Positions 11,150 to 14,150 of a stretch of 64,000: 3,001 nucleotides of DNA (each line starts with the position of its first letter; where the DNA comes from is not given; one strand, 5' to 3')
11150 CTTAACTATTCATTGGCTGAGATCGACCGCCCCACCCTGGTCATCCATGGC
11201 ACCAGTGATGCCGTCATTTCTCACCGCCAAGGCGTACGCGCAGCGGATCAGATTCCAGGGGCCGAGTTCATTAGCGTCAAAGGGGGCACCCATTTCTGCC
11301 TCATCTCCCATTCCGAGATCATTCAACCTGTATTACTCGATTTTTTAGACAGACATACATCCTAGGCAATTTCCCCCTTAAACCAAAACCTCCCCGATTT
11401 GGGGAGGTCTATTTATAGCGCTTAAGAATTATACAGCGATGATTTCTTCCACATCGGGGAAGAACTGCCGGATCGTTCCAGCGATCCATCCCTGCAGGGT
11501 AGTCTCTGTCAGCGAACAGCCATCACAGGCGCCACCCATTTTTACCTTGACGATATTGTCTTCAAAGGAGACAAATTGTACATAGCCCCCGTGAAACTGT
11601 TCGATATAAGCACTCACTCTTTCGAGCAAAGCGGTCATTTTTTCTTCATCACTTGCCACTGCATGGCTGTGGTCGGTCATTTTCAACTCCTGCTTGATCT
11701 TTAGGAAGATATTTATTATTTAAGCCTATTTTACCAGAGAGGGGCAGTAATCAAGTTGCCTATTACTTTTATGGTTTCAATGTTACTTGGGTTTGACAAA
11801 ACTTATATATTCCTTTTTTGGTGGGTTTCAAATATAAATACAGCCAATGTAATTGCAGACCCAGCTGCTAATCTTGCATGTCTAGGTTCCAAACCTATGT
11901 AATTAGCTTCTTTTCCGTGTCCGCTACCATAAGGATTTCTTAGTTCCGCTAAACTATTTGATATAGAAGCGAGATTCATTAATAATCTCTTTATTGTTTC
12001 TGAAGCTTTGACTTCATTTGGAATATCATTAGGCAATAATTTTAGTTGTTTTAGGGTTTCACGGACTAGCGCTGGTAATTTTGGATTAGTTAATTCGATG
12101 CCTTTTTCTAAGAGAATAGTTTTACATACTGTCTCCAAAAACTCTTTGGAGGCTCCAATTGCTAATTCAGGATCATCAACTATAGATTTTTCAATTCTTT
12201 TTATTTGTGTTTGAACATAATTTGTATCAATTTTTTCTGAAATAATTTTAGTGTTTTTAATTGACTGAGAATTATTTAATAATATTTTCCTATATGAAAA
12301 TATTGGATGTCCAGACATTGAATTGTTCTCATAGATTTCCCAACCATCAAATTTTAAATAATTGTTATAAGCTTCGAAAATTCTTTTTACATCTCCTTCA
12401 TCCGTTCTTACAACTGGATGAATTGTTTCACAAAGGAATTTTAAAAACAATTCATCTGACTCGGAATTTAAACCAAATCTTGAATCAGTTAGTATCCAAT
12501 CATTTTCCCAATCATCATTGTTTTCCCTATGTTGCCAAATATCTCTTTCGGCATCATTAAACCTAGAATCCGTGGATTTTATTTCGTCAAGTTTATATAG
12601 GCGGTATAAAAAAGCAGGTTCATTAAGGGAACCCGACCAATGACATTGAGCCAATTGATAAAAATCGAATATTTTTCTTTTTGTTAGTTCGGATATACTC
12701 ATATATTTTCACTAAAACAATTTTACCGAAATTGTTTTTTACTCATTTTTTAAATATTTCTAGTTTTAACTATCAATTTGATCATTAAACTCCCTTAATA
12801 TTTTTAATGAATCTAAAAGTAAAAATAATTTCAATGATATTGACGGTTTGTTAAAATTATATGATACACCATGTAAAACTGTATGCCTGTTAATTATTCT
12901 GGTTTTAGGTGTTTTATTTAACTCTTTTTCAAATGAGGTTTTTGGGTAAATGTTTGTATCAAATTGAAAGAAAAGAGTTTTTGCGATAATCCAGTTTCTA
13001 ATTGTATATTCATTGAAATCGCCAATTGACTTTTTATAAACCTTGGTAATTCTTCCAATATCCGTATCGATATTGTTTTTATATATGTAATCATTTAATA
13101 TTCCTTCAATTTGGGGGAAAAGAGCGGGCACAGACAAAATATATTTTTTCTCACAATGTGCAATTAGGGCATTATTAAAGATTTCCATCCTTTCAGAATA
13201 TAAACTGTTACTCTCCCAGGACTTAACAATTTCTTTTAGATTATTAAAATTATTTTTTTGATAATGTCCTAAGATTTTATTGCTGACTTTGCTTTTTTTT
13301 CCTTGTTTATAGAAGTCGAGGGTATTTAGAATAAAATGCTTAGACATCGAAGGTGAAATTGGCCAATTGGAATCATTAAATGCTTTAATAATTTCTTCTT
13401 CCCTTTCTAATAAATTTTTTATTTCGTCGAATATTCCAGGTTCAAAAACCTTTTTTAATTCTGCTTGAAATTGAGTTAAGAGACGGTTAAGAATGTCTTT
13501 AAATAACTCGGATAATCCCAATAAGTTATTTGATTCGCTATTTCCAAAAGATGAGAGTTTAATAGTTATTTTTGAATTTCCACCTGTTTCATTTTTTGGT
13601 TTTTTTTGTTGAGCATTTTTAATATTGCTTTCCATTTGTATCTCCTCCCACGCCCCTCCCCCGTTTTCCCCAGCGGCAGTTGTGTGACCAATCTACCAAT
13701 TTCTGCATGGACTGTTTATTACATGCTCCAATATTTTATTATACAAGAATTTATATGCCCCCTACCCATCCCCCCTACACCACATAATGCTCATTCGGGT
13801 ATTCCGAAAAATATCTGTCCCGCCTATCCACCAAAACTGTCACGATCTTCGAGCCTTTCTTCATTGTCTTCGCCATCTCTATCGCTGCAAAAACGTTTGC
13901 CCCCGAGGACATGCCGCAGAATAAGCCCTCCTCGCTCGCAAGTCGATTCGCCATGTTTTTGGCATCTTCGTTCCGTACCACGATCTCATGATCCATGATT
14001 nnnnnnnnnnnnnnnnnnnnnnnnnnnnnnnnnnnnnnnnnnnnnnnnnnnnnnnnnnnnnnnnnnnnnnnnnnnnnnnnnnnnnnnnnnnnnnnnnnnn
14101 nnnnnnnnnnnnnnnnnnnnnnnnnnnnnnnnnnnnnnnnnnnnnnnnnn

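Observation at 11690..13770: Very AT-rich two-gene islet: AbiJ-like Abi_C/HEPN protein plus an unknown Rx4H protein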

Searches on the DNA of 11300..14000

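Call 101: search_rna_families(source=window, start=11300, end=14000, threshold=evalue, max_evalue=1)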
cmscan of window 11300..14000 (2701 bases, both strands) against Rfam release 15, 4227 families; matches with E-value up to 1: 0.
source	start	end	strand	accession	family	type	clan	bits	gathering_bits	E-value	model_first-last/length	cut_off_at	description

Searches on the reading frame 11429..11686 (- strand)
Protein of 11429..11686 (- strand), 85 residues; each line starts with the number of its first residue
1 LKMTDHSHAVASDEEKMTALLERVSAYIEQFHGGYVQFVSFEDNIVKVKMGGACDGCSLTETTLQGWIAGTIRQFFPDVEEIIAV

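Call 3: search_protein_families(library=pfam, proteins=[window:11429-11686:-], max_evalue=1)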
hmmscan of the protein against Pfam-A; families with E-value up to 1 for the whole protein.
window:11429-11686:- (85 aa): 1 family
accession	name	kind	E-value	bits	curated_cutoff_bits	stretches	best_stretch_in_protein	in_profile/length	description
PF01106.22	NifU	-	1.9e-16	60.4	27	1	20-82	4-66/67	NifU-like domain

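Call 66: find_encoding_contigs(protein=window:11429-11680:-, flank=5000, max_places=8)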
Protein window:11429-11680:- (83 aa): 23 contigs read that carry it; 3 places shown.
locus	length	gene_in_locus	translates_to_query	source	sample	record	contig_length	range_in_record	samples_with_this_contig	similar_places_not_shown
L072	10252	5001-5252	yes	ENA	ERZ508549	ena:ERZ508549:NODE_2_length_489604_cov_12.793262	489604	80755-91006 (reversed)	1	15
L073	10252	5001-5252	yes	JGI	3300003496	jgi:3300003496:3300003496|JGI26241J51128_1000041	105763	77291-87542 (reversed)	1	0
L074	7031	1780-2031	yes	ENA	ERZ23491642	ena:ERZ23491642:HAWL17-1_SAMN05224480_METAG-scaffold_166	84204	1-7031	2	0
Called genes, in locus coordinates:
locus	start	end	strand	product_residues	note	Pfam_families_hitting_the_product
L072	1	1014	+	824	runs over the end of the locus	PF02861:Clp_N, PF23569:NBD_SMAX1, PF00004:AAA, PF17871:AAA_lid_9, PF00158:Sigma54_activat, PF07724:AAA_2, PF00004:AAA, PF07728:AAA_5, +8 more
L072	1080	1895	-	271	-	PF01925:TauE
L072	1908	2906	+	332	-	PF00291:PALP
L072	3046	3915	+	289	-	-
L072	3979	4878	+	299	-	PF18860:AbiJ_NTD3, PF14355:Abi_C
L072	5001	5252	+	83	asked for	PF01106:NifU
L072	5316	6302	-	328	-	PF00561:Abhydrolase_1, PF12697:Abhydrolase_6, PF12146:Hydrolase_4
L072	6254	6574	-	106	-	PF21621:MPI_cupin_dom, PF05899:Cupin_3 (weak), PF02311:AraC_binding, PF07883:Cupin_2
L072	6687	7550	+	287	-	PF00583:Acetyltransf_1 (weak)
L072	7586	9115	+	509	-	PF00289:Biotin_carb_N, PF02222:ATP-grasp, PF02786:CPSase_L_D2, PF07478:Dala_Dala_lig_C, PF02785:Biotin_carb_C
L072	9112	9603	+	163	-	PF25917:BSH_RND (faint), PF00364:Biotin_lipoyl, PF25984:BSH_YknX (faint), PF25997:BSH_YhbJ (weak)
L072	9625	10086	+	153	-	PF19315:MC_hydratase, PF01575:MaoC_dehydratas, PF13452:FAS1_DH_region (weak)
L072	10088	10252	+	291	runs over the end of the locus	PF03328:HpcH_HpaI, PF15617:C-C_Bond_Lyase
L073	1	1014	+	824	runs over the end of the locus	PF02861:Clp_N, PF23569:NBD_SMAX1, PF00004:AAA, PF17871:AAA_lid_9, PF00158:Sigma54_activat, PF07724:AAA_2, PF00004:AAA, PF07728:AAA_5, +8 more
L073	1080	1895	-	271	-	PF01925:TauE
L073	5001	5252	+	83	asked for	PF01106:NifU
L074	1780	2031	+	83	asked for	PF01106:NifU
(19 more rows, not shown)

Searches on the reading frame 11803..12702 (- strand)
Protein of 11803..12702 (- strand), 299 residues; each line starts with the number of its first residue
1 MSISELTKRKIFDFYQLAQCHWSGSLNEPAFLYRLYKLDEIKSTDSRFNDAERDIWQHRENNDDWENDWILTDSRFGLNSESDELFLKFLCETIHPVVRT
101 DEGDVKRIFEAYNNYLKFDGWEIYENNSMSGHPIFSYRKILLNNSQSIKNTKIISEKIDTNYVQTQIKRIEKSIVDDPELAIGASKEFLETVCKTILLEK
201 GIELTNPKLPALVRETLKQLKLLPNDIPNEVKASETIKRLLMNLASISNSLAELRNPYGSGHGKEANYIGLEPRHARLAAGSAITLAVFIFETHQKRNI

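Call 3: search_protein_families(library=pfam, proteins=[window:11803-12702:-], max_evalue=1)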
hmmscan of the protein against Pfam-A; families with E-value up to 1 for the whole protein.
window:11803-12702:- (299 aa): 2 families
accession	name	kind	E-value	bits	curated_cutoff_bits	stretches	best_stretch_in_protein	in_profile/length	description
PF18860.6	AbiJ_NTD3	-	1e-52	178.4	32.5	1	3-167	2-165/167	AbiJ N-terminal domain 3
PF14355.11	Abi_C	-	4.8e-26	91.1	24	1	210-292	1-83/83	Abortive infection C-terminus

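Call 4: search_protein_families(library=padloc, proteins=[window:11803-12702:-], max_evalue=1)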
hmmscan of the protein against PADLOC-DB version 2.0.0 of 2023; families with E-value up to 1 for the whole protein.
window:11803-12702:- (299 aa): 3 families
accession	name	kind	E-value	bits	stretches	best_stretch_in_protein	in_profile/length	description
PDLC02347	AbiJ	-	1.3e-15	55.8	1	138-297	125-280/281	AbiJ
PDLC04240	PDC-M01A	-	7.9e-06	22.7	1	31-152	37-158/639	-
PDLC02955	RT_X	-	0.035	11.5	1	129-216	66-151/272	-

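Call 5: search_protein_families(library=ncbifam, proteins=[window:11803-12702:-], max_evalue=1)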
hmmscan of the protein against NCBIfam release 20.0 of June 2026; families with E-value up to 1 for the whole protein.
window:11803-12702:- (299 aa): 0 families

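Call 26: find_encoding_contigs(protein=window:11803-12702:-, flank=6000, max_places=8)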
Protein window:11803-12702:- (299 aa): 23 contigs read that carry it; 3 places shown.
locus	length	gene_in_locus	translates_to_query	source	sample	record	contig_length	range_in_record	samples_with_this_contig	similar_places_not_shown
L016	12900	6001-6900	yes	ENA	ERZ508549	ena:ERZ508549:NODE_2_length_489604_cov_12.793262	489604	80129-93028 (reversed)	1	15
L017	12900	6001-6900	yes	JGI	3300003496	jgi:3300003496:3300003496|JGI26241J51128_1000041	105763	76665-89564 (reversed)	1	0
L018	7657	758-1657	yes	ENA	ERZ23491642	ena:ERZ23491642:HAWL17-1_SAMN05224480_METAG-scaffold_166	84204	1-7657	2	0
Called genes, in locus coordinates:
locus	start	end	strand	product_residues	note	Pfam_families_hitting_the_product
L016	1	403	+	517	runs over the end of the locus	PF04087:DUF389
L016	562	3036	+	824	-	PF02861:Clp_N, PF23569:NBD_SMAX1, PF00004:AAA, PF17871:AAA_lid_9, PF00158:Sigma54_activat, PF07724:AAA_2, PF00004:AAA, PF07728:AAA_5, +8 more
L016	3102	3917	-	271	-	PF01925:TauE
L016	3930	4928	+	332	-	PF00291:PALP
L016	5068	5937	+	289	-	-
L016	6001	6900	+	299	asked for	PF18860:AbiJ_NTD3, PF14355:Abi_C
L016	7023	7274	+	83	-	PF01106:NifU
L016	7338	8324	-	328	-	PF00561:Abhydrolase_1, PF12697:Abhydrolase_6, PF12146:Hydrolase_4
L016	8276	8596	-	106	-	PF21621:MPI_cupin_dom, PF05899:Cupin_3 (weak), PF02311:AraC_binding, PF07883:Cupin_2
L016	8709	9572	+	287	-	PF00583:Acetyltransf_1 (weak)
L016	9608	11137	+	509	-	PF00289:Biotin_carb_N, PF02222:ATP-grasp, PF02786:CPSase_L_D2, PF07478:Dala_Dala_lig_C, PF02785:Biotin_carb_C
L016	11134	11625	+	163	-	PF25917:BSH_RND (faint), PF00364:Biotin_lipoyl, PF25984:BSH_YknX (faint), PF25997:BSH_YhbJ (weak)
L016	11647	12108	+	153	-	PF19315:MC_hydratase, PF01575:MaoC_dehydratas, PF13452:FAS1_DH_region (weak)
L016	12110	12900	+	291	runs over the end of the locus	PF03328:HpcH_HpaI, PF15617:C-C_Bond_Lyase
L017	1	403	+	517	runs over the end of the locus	PF04087:DUF389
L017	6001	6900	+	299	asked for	PF18860:AbiJ_NTD3, PF14355:Abi_C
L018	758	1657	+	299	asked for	PF18860:AbiJ_NTD3, PF14355:Abi_C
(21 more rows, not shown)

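Call 32: find_homologous_proteins(query=window:11803-12702:-, max_evalue=0.00001)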
Query window:11803-12702:- (299 aa): 625 proteins with E <= 0.00001 among 2959 candidates; the best 120 are listed.
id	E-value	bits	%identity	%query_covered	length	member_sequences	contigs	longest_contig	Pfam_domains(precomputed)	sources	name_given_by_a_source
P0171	1.3e-197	673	100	100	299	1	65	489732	PF14355.13,PF18860.8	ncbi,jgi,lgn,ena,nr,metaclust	ncbi:MAG: abortive infection family protein [Chloroflexi bacterium]|jgi:hypothetical protein|nr:abor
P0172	5.7e-112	392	61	99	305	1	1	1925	PF14355.13,PF18860.8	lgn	-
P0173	3.1e-106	373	56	99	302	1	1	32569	PF14355.13,PF18860.8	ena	-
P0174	1.5e-100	354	54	99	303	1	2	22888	PF14355.13,PF18860.8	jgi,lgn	jgi:hypothetical protein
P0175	2.1e-96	341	52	99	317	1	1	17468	PF14355.13,PF18860.8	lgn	-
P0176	2.4e-96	340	53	100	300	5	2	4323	PF14355.13,PF18860.8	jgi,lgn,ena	-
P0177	3.0e-96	340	54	99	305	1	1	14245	PF14355.13,PF18860.8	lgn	-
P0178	3.6e-96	340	53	98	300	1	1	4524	PF14355.13,PF18860.8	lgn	-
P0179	3.6e-96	340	53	100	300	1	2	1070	PF14355.13,PF18860.8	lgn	-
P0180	1.3e-95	338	55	100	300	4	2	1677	PF14355.13,PF18860.8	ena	-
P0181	1.6e-95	338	53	100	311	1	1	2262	PF14355.13,PF18860.8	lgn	-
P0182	2.7e-95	337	54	100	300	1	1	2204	PF14355.13,PF18860.8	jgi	jgi:hypothetical protein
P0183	2.8e-95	337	53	100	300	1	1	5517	PF14355.13,PF18860.8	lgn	-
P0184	3.3e-95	337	54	100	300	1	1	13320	PF14355.13,PF18860.8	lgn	-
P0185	3.8e-95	336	54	99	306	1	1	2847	PF14355.13,PF18860.8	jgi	jgi:hypothetical protein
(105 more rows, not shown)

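Call 41: find_related_loci(query=A2, collection=viral_contigs, flank=4000)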
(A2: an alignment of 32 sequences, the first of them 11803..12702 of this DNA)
Query A2 (299 aa) in viral_contigs; peptide patterns used: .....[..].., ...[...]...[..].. (x = any residue, [..] = any of these).
57 stretches matched a pattern; 7 encode a relative of the query (tblastn E <= 1e-3); 7 distinct loci.
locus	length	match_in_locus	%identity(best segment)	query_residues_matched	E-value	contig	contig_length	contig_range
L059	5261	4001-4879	52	3-294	7e-101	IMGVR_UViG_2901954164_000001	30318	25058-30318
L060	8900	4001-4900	51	1-298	5e-96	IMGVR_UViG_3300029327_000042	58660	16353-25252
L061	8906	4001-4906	49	2-297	4e-91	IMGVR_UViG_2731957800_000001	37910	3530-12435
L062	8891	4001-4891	46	3-295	2e-87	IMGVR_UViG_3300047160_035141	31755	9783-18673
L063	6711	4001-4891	42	2-297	7e-87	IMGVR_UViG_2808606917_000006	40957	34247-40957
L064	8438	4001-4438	47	154-298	2e-37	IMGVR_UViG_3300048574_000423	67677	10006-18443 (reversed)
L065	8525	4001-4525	34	109-294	3e-24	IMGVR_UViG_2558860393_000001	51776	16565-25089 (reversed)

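Call 44: find_encoding_contigs(protein=P0173, flank=5000, max_places=2)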
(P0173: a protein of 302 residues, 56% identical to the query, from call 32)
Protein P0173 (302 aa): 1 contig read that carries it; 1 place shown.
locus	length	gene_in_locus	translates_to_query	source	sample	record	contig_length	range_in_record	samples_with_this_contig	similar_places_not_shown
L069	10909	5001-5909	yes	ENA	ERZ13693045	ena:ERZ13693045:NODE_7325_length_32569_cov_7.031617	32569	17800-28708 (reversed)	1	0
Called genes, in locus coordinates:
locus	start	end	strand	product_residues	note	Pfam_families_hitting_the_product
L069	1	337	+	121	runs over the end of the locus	-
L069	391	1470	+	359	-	-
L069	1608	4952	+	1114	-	PF04465:DUF499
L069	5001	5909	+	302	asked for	PF18860:AbiJ_NTD3, PF14355:Abi_C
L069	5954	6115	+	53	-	-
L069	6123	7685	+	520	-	PF13428:TPR_14 (faint), PF13432:TPR_16 (faint), PF13181:TPR_8 (faint), PF00515:TPR_1 (weak), PF07719:TPR_2 (weak), PF18733:HEPN_LA2681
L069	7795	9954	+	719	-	-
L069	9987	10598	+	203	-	PF05908:Gamma_PGA_hydro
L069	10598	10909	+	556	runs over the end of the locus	-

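Call 45: find_encoding_contigs(protein=P0174, flank=5000, max_places=2)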
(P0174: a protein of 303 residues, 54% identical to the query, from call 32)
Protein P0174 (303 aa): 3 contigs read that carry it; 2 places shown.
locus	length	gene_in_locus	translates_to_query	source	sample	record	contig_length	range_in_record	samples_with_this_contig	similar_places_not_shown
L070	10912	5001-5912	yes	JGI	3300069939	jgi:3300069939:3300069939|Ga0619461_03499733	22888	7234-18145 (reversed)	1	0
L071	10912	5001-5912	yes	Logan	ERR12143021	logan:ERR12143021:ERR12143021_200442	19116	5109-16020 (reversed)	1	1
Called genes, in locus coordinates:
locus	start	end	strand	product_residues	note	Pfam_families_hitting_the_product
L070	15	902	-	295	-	PF02899:Phage_int_SAM_1, PF13102:Phage_int_SAM_5 (faint), PF13495:Phage_int_SAM_4, PF00589:Phage_integrase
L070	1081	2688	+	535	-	PF12161:HsdM_N, PF02384:N6_Mtase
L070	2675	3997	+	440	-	PF01420:Methylase_S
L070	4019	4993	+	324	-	PF04471:Mrr_cat (weak)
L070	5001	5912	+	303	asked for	PF18860:AbiJ_NTD3, PF14355:Abi_C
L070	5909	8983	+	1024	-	PF04313:HSDR_N, PF04851:ResIII, PF18766:SWI2_SNF2, PF22679:T1R_D3-like, PF11867:T1RH-like_C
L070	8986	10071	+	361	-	PF16289:PIN_12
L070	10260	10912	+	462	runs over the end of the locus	PF02661:Fic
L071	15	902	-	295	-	PF02899:Phage_int_SAM_1, PF13102:Phage_int_SAM_5 (faint), PF13495:Phage_int_SAM_4, PF00589:Phage_integrase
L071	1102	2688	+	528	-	PF12161:HsdM_N, PF02384:N6_Mtase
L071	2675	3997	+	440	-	PF01420:Methylase_S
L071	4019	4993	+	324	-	PF04471:Mrr_cat (weak)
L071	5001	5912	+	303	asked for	PF18860:AbiJ_NTD3, PF14355:Abi_C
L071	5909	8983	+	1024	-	PF04313:HSDR_N, PF04851:ResIII, PF18766:SWI2_SNF2, PF22679:T1R_D3-like, PF11867:T1RH-like_C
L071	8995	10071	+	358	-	PF16289:PIN_12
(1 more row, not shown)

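Call 93: predict_structure(alignment_id=A2)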
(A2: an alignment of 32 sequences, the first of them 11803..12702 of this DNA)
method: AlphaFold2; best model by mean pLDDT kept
length: 299 residues; sequences in the alignment: 32
mean_pLDDT: 79.2   pTM: 0.50
mean pLDDT of the five models: 79.2, 78.3, 77.5, 74.7, 73.8
residues with pLDDT >= 90: 64; 70-90: 191; 50-70: 18; < 50: 26
segments of 3 or more residues with pLDDT < 50: 143-156, 256-267
pLDDT, mean of each block of 10 residues (from residue 1): 87 88 89 92 91 91 87 86 90 91 90 91 85 85 40 46 77 77 82 86 79 86 78 75 75 53 44 74 83 76
secondary structure, 60 per line:
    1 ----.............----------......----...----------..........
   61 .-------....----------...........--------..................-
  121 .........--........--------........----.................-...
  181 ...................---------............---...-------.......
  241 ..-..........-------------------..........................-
elements in order: H5-17 H28-33 H51-61 H69-72 H83-93 H102-119 E121-129 E132-139 H148-155 H160-176 H178-199 H209-220 H234-242 H244-253 H273-298
